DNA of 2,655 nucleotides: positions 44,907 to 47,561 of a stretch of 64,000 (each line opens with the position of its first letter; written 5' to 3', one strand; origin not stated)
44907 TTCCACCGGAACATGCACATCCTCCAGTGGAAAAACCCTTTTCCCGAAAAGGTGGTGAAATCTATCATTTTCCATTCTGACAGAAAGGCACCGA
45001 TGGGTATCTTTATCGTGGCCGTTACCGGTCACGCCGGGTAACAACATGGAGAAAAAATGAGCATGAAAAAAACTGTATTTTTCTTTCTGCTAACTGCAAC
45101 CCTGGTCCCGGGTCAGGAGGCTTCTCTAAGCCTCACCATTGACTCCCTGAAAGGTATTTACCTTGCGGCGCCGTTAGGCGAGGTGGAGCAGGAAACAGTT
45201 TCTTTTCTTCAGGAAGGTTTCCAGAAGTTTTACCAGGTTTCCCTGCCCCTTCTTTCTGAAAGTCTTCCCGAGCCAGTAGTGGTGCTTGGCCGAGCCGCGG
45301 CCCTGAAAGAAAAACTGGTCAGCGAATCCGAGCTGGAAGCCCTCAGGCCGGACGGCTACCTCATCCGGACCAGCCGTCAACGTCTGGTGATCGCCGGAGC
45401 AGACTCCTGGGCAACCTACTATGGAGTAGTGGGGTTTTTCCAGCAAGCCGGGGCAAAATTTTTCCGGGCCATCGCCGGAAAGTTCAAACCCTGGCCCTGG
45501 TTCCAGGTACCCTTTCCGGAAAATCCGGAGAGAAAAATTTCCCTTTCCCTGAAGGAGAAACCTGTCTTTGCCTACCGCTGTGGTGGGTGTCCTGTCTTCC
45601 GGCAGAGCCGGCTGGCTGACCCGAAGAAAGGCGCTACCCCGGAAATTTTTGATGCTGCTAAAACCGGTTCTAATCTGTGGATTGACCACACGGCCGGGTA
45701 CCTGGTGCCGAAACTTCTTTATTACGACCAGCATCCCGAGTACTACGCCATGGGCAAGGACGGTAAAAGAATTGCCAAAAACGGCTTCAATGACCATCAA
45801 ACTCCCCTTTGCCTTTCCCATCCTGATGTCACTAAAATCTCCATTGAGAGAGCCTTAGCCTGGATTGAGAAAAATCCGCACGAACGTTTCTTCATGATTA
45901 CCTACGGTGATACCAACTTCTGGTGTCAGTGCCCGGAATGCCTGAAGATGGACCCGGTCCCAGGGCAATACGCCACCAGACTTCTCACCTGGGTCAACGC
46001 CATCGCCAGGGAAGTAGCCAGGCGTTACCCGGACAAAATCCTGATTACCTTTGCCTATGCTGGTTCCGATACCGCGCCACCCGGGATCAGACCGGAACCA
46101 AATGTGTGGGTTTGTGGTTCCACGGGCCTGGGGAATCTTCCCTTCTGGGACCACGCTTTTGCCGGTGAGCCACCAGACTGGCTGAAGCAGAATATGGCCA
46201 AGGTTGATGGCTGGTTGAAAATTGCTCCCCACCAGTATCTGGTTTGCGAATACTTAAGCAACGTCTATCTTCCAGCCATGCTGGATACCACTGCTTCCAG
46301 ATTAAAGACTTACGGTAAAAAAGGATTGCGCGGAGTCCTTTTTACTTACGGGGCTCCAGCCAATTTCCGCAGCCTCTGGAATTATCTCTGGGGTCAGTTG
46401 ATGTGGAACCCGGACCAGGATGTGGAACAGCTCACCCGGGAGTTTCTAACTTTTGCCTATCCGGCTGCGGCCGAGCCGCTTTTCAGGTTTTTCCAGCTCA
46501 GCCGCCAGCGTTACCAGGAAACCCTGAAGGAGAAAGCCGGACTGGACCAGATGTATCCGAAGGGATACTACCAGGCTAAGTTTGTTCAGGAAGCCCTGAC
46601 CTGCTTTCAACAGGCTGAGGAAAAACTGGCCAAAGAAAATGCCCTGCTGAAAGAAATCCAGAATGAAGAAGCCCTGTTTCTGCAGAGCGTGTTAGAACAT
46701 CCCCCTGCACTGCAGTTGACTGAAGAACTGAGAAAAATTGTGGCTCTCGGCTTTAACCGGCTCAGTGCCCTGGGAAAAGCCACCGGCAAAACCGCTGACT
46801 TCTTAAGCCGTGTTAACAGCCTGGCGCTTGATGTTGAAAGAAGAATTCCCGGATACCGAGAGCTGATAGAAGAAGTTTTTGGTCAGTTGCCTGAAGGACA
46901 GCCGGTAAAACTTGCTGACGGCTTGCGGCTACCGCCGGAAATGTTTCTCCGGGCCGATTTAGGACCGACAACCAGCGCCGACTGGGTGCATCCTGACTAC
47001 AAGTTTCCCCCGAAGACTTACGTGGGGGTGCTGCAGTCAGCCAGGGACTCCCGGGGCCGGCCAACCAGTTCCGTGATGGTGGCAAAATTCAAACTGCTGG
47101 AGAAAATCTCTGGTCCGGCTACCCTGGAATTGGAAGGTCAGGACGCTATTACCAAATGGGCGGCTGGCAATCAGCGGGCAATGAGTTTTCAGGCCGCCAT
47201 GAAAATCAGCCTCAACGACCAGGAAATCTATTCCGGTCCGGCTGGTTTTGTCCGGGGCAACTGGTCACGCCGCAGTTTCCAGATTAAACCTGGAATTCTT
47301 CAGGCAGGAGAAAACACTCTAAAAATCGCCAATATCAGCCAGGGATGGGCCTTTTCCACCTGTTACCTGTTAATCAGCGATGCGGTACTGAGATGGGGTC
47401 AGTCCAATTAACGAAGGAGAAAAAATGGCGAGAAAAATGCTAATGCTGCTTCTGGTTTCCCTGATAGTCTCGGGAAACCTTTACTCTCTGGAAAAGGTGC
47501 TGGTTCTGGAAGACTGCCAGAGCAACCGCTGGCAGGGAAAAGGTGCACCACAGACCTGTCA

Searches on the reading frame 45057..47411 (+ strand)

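Call 15: search_protein_families(library=pfam, proteins=[window:45057-47411:+])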
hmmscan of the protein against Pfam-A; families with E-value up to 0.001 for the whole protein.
window:45057-47411:+ (784 aa): 2 families
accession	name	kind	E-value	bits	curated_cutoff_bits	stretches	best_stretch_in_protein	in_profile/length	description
PF16126.11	DUF4838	-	8.4e-44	150.5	26.6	1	199-475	51-320/325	Domain of unknown function (DUF4838)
PF03648.19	Glyco_hydro_67N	-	2e-05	25.2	24.3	1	51-124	40-117/120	Glycosyl hydrolase family 67 N-terminus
